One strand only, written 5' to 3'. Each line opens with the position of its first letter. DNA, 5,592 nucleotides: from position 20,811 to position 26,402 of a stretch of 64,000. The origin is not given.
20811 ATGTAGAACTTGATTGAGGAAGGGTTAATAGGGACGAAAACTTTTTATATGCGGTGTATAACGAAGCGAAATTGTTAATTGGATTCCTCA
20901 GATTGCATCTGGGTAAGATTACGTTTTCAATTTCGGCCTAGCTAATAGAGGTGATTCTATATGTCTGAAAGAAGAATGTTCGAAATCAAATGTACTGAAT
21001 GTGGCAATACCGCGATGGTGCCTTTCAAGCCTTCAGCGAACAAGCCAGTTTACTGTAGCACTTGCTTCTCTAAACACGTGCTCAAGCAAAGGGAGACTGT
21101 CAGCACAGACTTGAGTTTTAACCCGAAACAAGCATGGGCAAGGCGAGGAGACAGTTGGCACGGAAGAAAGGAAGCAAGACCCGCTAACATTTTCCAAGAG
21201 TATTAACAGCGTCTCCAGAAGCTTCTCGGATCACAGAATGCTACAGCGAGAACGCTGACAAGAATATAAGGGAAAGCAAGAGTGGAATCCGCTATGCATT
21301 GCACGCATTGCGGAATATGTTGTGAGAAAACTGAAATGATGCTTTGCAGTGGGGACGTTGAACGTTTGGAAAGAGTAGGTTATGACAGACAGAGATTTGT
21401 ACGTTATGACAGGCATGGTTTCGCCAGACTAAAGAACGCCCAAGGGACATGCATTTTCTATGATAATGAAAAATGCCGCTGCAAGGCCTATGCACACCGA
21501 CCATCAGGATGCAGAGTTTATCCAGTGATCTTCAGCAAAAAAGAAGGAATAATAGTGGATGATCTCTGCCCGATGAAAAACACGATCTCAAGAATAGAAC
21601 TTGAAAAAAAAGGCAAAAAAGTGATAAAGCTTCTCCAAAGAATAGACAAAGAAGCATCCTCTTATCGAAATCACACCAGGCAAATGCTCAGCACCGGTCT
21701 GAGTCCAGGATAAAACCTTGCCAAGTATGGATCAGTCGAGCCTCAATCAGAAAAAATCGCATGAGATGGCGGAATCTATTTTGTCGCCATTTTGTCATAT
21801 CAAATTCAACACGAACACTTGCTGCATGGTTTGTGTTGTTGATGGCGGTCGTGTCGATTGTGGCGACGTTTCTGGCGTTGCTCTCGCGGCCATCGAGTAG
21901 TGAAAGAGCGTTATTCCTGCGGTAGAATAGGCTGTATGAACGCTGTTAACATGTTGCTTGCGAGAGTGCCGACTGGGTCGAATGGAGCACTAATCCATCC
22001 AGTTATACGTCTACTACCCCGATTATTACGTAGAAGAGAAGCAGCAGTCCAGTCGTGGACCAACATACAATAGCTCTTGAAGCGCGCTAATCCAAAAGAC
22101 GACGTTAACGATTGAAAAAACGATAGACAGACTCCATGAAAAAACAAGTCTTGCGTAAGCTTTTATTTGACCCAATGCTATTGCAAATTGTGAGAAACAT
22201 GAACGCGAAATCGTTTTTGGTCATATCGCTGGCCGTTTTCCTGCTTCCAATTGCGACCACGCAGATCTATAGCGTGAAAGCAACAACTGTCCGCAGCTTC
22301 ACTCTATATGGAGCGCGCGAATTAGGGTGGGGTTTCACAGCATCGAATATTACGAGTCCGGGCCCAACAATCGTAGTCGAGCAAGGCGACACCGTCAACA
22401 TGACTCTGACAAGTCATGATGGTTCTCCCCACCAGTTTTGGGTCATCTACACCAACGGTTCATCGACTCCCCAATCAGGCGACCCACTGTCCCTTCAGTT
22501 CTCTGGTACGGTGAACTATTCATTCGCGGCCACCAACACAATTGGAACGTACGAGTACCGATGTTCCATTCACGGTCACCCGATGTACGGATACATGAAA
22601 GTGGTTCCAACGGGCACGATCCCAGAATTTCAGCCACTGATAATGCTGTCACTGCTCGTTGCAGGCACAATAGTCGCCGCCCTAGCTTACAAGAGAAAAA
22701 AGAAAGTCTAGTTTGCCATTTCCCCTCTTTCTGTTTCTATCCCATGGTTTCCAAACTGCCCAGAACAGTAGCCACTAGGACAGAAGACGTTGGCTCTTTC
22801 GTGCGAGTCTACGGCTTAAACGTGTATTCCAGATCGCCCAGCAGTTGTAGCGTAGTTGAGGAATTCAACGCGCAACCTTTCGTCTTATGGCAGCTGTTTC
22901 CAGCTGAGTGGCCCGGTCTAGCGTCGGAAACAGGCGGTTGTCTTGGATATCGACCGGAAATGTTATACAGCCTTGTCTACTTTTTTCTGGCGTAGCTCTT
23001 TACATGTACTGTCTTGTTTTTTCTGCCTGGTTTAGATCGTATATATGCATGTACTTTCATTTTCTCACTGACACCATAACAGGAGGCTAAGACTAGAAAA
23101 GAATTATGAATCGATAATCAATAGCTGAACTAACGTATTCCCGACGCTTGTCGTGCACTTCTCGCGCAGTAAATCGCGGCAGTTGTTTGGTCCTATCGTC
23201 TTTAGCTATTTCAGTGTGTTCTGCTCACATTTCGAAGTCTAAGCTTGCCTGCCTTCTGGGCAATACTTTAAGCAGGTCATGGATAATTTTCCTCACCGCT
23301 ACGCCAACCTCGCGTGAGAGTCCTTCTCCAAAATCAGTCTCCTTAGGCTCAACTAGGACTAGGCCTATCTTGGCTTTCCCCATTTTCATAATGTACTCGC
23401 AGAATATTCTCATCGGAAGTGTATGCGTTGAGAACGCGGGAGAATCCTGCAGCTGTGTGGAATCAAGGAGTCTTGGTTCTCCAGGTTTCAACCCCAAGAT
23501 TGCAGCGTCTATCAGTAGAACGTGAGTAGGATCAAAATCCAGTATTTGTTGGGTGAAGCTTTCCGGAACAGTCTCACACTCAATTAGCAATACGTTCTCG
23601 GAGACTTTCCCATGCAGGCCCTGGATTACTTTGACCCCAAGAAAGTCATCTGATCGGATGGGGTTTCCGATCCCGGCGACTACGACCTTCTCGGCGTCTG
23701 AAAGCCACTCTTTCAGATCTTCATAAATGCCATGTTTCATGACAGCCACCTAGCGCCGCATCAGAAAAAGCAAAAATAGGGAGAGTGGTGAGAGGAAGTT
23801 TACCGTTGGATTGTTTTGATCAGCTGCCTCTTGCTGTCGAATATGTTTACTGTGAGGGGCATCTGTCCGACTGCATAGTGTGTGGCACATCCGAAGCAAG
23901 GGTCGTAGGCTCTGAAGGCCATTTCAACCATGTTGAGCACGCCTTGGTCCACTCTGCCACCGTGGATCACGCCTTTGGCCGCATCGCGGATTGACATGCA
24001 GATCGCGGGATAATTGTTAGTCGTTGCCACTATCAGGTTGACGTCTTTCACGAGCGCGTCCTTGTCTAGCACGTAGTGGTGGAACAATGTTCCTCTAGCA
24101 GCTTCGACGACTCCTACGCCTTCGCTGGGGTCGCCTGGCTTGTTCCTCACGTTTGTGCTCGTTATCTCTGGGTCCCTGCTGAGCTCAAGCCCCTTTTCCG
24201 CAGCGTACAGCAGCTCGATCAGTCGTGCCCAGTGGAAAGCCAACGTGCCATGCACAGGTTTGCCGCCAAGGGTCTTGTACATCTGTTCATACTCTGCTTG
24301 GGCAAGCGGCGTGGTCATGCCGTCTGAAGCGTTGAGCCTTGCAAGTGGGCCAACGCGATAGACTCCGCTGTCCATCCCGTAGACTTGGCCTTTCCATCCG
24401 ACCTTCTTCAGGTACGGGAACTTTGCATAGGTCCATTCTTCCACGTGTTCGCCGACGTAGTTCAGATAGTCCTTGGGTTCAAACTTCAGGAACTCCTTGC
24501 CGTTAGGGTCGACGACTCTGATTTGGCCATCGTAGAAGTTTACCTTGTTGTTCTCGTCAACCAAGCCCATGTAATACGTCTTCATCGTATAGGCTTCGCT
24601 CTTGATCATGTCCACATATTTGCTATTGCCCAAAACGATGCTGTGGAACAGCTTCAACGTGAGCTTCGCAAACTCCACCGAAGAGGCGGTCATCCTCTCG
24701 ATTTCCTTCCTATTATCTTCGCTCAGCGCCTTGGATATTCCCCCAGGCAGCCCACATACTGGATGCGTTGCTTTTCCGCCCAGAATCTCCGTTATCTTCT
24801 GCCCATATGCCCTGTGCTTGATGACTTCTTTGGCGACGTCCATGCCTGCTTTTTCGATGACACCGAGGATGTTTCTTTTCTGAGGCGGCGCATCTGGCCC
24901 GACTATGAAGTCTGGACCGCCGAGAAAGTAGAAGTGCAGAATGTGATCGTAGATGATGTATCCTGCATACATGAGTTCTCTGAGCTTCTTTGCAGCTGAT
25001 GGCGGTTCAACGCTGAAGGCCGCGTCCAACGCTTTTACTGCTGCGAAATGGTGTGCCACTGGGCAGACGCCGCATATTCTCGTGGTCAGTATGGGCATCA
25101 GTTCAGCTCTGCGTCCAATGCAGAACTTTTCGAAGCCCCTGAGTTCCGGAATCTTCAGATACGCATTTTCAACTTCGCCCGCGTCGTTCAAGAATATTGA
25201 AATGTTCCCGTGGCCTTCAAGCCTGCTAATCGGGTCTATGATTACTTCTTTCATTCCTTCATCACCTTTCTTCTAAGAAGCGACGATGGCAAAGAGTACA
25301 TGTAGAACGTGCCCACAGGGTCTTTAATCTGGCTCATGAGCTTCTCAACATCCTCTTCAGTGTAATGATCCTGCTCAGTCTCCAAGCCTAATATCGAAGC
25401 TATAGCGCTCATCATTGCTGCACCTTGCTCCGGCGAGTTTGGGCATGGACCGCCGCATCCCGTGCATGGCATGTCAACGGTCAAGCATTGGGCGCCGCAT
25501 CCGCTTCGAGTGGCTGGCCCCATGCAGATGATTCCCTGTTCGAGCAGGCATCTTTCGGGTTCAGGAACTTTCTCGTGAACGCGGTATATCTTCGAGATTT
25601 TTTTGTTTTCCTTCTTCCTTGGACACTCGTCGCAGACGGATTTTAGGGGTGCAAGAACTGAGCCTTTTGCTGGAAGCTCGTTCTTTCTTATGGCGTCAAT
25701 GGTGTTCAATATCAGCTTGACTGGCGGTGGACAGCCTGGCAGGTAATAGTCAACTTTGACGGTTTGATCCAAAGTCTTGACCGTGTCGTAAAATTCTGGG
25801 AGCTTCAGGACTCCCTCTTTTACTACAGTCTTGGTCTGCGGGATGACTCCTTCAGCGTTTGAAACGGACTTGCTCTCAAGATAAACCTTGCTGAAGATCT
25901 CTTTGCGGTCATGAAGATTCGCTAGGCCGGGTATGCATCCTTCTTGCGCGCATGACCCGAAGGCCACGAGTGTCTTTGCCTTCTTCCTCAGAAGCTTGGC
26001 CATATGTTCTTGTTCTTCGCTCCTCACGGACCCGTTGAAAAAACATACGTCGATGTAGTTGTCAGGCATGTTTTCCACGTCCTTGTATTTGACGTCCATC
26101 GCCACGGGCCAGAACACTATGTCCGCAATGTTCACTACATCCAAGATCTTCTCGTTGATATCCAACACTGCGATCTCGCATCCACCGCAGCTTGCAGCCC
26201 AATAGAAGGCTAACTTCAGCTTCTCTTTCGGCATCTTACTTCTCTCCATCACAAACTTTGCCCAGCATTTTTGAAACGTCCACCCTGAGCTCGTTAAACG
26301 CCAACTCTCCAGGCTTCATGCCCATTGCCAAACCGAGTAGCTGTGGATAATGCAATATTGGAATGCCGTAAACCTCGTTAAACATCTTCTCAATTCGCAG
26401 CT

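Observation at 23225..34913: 11-gene Hdr/Mvh operon with two paralogous HdrA-MvhD modules in tandem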

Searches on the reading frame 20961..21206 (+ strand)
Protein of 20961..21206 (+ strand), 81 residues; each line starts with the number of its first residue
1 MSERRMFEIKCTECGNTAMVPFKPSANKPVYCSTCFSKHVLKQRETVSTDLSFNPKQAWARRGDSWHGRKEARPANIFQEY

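Call 29: search_protein_families(library=pfam, proteins=[window:20961-21206:+], max_evalue=0.00001)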
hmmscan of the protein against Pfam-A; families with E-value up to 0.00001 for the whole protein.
window:20961-21206:+ (81 aa): 1 family
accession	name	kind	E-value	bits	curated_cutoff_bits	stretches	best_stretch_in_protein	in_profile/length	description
PF23477.1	zf_Tbcl_2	-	3.1e-17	62.4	27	1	4-39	1-36/37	Probable treble clef zinc finger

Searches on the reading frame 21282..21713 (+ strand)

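Call 29: search_protein_families(library=pfam, proteins=[window:21282-21713:+], max_evalue=0.00001)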
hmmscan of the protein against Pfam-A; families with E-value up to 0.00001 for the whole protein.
window:21282-21713:+ (143 aa): 1 family
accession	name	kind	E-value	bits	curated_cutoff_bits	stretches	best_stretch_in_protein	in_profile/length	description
PF03692.20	CxxCxxCC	-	3.4e-14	53.7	23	1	6-96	1-84/85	Putative zinc- or iron-chelating domain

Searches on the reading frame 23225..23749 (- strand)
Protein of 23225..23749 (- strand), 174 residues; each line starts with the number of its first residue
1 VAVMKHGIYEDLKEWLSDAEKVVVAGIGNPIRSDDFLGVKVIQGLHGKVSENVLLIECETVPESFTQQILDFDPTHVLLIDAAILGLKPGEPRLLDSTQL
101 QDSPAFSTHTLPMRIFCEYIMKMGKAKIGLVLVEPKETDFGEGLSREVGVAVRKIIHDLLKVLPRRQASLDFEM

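Call 4: search_protein_families(library=pfam, proteins=[window:23225-23749:-], max_evalue=0.001)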
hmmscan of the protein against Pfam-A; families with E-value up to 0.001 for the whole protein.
window:23225-23749:- (174 aa): 1 family
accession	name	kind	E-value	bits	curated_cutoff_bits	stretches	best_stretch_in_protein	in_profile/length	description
PF01750.23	HycI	-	1.3e-13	51.3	23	1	40-161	2-129/130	Hydrogenase maturation protease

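Call 34: search_protein_families(library=ncbifam, proteins=[window:23225-23749:-], max_evalue=0.00001)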
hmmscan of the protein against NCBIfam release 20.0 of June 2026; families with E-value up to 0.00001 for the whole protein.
window:23225-23749:- (174 aa): 4 families
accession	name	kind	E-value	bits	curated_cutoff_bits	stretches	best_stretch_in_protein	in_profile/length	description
TIGR00142.1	hycI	equivalog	1.1e-28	99.8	119.1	1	23-162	2-141/146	hydrogenase maturation peptidase HycI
TIGR00072.1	hydrog_prot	superfamily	2.9e-27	95.5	47.45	1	23-162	1-144/145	hydrogenase maturation protease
TIGR00130.1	frhD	equivalog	4.1e-09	36.7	134.95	1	20-163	3-151/153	coenzyme F420-reducing hydrogenase, FrhD protein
TIGR00140.1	hupD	subfamily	8.1e-08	32.3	151.8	1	22-163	1-147/151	HyaD/HybD family hydrogenase maturation endopeptidase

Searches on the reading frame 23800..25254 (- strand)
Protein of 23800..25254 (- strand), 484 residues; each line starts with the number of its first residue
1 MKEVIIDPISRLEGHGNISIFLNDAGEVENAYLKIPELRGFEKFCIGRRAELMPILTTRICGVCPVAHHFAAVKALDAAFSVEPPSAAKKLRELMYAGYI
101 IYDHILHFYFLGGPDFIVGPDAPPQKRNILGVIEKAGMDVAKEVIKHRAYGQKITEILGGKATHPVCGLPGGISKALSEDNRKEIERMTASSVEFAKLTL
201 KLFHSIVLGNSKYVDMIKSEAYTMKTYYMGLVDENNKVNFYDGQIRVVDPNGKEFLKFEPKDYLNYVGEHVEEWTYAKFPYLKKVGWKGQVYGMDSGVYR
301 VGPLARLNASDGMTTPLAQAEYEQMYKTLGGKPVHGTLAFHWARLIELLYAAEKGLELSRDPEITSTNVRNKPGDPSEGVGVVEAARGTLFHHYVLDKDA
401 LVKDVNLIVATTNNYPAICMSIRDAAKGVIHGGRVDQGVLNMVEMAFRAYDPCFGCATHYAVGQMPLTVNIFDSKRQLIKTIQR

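Call 4: search_protein_families(library=pfam, proteins=[window:23800-25254:-], max_evalue=0.001)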
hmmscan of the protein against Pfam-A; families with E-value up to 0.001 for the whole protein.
window:23800-25254:- (484 aa): 1 family
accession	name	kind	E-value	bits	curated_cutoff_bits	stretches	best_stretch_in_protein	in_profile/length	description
PF00374.24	NiFeSe_Hases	-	7.2e-37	127.9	25.8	2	39-117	1-79/508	Nickel-dependent hydrogenase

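Call 34: search_protein_families(library=ncbifam, proteins=[window:23800-25254:-], max_evalue=0.00001)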
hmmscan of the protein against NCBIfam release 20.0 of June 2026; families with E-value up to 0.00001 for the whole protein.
window:23800-25254:- (484 aa): 9 families
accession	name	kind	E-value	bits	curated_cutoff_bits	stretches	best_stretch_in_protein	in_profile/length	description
NF041785.2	VhuA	equivalog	2.1e-134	448.2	800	1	1-430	1-417/418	F420-non-reducing hydrogenase Vhu subunit A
NF040828.1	sulfhyd_ShyA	equivalog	1.6e-52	178.8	700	2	6-227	5-218/415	NAD(P)-dependent hydrogenase/sulfhydrogenase 2 subunit alpha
TIGR03295.1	frhA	equivalog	1.2e-48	166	392.5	2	2-193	3-182/412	coenzyme F420 hydrogenase subunit alpha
NF033181.1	NiFeSe_hydrog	equivalog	3.2e-48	164.9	600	2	1-122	1-121/507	nickel-dependent hydrogenase large subunit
NF045518.1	H2_NiFeSe_large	exception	3.4e-45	154.8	780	1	3-459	3-480/485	NiFeSe hydrogenase large subunit HysA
NF040832.1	sulfhyd_HydA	equivalog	4.6e-36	124.8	880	1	4-460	5-423/426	NADPH-dependent hydrogenase/sulfhydrogenase 1 subunit alpha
NF007778.0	PRK10467.1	equivalog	2.7e-23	82.1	969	1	3-117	4-117/567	hydrogenase 2 large subunit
NF007550.0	PRK10170.1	equivalog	1.5e-21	76.5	1101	1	3-118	18-133/597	Ni/Fe-hydrogenase large subunit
NF041786.2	VhuU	equivalog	1.4e-09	37.6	70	1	435-462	3-30/45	F420-non-reducing hydrogenase selenoprotein subunit VhuU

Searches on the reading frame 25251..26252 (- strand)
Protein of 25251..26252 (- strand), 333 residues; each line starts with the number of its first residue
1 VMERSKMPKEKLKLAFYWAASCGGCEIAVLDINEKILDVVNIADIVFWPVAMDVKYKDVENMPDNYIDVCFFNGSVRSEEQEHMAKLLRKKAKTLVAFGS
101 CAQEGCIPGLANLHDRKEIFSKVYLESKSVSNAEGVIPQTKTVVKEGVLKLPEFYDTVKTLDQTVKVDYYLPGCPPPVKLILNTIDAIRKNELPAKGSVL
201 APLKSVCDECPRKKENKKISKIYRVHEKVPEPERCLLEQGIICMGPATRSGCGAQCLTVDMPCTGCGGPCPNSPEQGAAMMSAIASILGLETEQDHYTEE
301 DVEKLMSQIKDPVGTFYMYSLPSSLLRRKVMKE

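Call 4: search_protein_families(library=pfam, proteins=[window:25251-26252:-], max_evalue=0.001)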
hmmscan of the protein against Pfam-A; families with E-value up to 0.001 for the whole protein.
window:25251-26252:- (333 aa): 1 family
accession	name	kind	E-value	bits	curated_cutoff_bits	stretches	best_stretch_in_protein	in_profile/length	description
PF01058.29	Oxidored_q6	-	1.4e-25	89.9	27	1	22-187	1-127/128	NADH ubiquinone oxidoreductase, 20 Kd subunit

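Call 34: search_protein_families(library=ncbifam, proteins=[window:25251-26252:-], max_evalue=0.00001)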
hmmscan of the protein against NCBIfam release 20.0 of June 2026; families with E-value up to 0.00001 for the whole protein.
window:25251-26252:- (333 aa): 6 families
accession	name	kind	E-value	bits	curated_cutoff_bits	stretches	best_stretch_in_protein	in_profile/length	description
NF045875.1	F420_non_VhuG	exception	1.7e-63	214.5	450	1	10-329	3-284/286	F420-non-reducing hydrogenase subunit VhuG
NF040836.1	sulfhyd_HydD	equivalog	1.1e-22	80.4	500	1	7-268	1-211/261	NADPH-dependent hydrogenase/sulfhydrogenase 1 subunit delta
NF040831.1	sulfhyd_ShyD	equivalog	9.4e-21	74.5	460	1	12-276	1-213/240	NAD(P)-dependent hydrogenase/sulfhydrogenase 2 subunit delta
TIGR03294.1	FrhG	equivalog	3.2e-13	49.9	245.5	1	12-108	2-94/228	coenzyme F420 hydrogenase subunit gamma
TIGR01957.1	nuoB_fam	subfamily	2.3e-06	27.6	142.7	0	153-189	103-139/145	NADH-quinone oxidoreductase subunit B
NF005012.1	PRK06411.1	subfamily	4.6e-06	26.3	116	0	154-190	120-156/166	NADH-quinone oxidoreductase subunit NuoB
